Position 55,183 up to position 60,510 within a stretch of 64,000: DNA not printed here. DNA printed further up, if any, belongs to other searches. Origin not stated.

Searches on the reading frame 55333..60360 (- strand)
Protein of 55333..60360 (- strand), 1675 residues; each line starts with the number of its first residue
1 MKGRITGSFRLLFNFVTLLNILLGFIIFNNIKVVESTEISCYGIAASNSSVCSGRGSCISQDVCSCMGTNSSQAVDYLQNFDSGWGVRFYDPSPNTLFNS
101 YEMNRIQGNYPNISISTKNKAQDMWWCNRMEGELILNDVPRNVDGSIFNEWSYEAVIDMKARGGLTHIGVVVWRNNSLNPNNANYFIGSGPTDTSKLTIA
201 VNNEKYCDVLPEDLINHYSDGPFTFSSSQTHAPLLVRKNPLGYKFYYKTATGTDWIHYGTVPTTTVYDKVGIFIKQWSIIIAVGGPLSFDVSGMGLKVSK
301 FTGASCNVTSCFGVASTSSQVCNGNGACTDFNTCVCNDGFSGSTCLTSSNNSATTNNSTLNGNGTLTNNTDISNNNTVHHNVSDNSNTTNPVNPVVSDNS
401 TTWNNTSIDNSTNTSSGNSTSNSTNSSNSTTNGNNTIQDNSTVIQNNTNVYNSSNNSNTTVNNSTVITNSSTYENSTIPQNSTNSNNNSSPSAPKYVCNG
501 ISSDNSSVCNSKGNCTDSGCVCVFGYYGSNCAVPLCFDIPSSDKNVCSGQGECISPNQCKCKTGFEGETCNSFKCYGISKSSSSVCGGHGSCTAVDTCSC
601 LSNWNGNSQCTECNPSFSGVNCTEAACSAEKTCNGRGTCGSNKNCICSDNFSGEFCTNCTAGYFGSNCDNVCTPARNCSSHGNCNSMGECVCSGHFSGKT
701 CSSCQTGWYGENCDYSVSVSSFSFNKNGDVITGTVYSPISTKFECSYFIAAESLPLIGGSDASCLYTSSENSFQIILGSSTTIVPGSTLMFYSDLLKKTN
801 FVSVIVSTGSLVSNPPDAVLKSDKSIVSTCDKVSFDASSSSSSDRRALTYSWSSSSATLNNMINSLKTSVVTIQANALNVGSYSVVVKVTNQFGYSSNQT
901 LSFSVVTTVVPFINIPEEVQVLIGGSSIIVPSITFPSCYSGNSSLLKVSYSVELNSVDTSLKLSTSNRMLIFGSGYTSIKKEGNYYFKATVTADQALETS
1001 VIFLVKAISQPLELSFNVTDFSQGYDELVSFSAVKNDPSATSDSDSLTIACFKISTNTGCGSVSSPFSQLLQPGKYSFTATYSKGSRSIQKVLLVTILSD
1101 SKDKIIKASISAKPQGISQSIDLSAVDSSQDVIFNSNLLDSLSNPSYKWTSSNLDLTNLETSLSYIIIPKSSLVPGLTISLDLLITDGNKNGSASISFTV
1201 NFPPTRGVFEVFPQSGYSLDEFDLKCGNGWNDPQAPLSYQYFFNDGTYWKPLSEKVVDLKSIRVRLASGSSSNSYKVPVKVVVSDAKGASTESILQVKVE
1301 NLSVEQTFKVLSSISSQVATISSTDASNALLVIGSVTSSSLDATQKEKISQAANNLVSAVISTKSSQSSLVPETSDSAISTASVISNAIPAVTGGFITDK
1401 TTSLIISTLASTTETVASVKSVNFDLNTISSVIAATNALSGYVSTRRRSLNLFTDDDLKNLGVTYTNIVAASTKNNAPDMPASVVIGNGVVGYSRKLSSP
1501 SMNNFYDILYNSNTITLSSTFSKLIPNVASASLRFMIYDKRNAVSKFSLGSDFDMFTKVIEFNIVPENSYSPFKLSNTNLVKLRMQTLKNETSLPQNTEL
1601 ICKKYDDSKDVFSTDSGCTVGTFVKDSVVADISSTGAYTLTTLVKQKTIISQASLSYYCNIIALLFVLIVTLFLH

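Call 7: search_protein_families(library=pfam, proteins=[window:55333-60360:-], max_evalue=0.01)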
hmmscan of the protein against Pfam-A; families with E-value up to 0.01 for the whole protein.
window:55333-60360:- (1675 aa): 8 families
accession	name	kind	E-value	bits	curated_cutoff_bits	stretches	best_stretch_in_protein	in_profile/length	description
PF02010.21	REJ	-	1e-30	107.2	25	1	1035-1321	143-437/452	REJ domain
PF07974.19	EGF_2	-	4.9e-17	62.4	22.1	2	542-570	4-32/32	EGF-like domain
PF25024.1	EGF_TEN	-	5e-14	52.9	65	1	500-610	24-122/234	Teneurin EGF domain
PF23106.1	EGF_Teneurin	-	4.2e-12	46.3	24.3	0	586-608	5-26/30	Teneurin-like EGF domain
PF01414.25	DSL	-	8.8e-06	26.3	24.2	1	659-702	1-44/46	Delta serrate ligand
PF22352.2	K319L-like_PKD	-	0.0035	17.7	27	1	823-899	4-78/84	K319L-like, PKD domain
PF18911.6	PKD_4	-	0.004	17.6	27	1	815-901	3-81/85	PKD domain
PF23301.1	EGF_PEAR1L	-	0.0046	17.4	37.5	1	550-573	15-38/49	Platelet endothelial aggregation receptor 1-like, EGF domain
